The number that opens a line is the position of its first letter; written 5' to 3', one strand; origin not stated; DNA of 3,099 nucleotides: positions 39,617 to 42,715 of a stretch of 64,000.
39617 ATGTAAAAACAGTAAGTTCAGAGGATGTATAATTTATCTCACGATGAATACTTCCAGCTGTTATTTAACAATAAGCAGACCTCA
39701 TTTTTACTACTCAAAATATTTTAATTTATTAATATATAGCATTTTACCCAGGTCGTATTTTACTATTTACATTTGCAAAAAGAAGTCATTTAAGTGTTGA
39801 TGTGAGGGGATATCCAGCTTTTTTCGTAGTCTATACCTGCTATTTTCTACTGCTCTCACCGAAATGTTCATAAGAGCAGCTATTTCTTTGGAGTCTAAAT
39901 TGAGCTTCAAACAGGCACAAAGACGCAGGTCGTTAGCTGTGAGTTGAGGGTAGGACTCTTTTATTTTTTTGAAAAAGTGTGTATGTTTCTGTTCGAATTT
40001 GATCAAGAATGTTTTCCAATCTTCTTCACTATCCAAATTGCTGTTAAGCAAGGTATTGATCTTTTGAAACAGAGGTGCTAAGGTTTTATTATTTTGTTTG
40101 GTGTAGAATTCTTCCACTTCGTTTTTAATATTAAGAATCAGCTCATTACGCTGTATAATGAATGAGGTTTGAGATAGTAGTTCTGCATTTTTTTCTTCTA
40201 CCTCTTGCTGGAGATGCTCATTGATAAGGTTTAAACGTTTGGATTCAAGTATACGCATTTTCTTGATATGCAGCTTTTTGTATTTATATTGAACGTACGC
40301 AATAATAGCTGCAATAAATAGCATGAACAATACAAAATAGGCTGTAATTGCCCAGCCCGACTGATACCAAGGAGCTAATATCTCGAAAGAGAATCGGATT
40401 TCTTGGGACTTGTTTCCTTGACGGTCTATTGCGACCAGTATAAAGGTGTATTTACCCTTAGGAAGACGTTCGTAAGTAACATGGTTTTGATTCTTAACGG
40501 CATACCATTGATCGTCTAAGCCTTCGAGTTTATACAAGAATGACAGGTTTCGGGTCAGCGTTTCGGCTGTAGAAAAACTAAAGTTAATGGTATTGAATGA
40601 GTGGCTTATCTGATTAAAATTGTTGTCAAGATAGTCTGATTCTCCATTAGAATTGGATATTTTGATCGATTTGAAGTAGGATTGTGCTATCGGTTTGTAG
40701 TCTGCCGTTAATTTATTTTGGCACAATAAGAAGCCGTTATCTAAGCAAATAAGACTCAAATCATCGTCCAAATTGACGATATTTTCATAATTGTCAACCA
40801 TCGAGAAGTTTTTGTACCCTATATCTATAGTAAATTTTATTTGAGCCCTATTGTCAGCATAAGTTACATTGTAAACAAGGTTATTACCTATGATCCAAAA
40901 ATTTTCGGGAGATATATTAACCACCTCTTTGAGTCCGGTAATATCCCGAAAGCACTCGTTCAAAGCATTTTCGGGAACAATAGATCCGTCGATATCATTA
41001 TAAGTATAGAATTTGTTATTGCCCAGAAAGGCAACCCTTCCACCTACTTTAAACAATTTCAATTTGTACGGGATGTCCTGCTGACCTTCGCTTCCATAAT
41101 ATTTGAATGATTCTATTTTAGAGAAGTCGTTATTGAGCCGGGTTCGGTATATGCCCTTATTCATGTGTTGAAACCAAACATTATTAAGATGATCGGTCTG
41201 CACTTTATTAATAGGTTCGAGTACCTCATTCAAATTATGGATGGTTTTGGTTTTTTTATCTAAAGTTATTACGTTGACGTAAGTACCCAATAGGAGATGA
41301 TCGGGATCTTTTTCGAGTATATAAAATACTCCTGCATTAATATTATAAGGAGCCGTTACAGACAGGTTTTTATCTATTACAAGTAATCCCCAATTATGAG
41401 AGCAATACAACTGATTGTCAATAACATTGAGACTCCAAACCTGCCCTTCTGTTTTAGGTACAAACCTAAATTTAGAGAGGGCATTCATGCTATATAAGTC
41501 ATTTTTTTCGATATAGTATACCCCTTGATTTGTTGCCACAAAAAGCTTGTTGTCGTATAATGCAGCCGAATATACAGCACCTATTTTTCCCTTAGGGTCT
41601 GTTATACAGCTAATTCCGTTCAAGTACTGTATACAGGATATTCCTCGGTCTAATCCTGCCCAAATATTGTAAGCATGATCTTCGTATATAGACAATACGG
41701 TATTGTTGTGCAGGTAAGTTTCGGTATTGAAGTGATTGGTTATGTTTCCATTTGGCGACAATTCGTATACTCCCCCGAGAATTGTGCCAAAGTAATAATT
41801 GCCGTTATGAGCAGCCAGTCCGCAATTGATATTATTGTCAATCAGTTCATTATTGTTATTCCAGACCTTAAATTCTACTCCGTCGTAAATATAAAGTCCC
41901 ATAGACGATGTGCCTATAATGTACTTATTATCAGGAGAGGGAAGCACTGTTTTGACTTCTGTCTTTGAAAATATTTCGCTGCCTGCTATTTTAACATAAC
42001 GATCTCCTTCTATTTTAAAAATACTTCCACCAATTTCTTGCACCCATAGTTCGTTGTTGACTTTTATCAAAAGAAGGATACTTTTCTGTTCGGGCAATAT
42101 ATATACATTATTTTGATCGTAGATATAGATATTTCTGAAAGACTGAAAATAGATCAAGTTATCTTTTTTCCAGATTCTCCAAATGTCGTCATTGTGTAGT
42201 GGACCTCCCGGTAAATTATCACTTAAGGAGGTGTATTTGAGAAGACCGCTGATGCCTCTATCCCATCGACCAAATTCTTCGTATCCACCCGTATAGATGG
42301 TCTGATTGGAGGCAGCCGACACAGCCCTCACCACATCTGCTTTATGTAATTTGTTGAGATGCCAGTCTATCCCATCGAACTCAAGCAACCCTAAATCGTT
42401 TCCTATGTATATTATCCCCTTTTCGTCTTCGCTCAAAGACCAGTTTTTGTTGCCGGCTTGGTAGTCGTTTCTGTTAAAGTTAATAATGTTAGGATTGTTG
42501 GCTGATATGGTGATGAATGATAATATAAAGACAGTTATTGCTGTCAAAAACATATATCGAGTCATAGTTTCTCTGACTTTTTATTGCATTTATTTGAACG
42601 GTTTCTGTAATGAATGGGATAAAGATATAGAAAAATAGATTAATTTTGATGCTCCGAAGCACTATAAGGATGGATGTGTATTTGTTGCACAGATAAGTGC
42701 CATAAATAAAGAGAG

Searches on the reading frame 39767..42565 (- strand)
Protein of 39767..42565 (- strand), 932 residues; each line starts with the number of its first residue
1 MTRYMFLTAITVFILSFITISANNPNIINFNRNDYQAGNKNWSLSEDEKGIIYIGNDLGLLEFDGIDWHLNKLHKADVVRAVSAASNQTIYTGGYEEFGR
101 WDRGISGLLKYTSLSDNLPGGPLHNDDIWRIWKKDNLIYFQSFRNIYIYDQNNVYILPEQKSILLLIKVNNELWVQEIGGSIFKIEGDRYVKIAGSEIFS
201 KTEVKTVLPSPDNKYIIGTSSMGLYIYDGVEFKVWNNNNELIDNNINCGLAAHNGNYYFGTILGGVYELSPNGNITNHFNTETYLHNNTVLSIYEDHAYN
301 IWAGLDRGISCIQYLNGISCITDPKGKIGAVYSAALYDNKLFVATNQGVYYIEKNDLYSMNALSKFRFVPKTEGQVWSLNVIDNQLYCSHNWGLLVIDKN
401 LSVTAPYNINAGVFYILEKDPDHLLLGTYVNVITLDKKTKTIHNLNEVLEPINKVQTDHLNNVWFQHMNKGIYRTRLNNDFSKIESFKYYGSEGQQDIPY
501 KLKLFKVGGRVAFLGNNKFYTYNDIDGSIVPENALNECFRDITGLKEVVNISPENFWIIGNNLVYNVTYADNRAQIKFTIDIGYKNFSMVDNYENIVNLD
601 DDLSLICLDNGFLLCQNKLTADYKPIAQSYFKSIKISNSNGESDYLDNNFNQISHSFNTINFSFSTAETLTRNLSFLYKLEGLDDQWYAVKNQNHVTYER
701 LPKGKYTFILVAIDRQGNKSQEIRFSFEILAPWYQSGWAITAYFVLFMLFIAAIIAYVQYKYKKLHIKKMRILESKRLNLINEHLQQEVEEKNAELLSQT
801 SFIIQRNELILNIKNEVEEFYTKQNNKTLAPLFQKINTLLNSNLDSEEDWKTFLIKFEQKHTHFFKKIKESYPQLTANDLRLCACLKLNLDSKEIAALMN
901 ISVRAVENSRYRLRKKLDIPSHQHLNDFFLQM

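Call 23: search_protein_families(library=pfam, proteins=[window:39767-42565:-], max_evalue=0.001)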
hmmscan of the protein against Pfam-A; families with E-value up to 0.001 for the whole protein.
window:39767-42565:- (932 aa): 4 families
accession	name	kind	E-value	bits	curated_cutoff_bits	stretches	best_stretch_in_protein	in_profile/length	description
PF07495.19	Y_Y_Y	-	4.3e-13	49.4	26.6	1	671-729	5-64/65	Y_Y_Y domain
PF07494.17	Reg_prop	-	1.6e-07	31.1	20.4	0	285-304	2-21/24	Two component regulator propeller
PF08281.18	Sigma70_r4_2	-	6.6e-05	22.9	25.7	1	889-917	26-54/54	Sigma-70, region 4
PF00196.25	GerE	-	0.00017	21.6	23.5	1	890-925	18-53/57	Bacterial regulatory proteins, luxR family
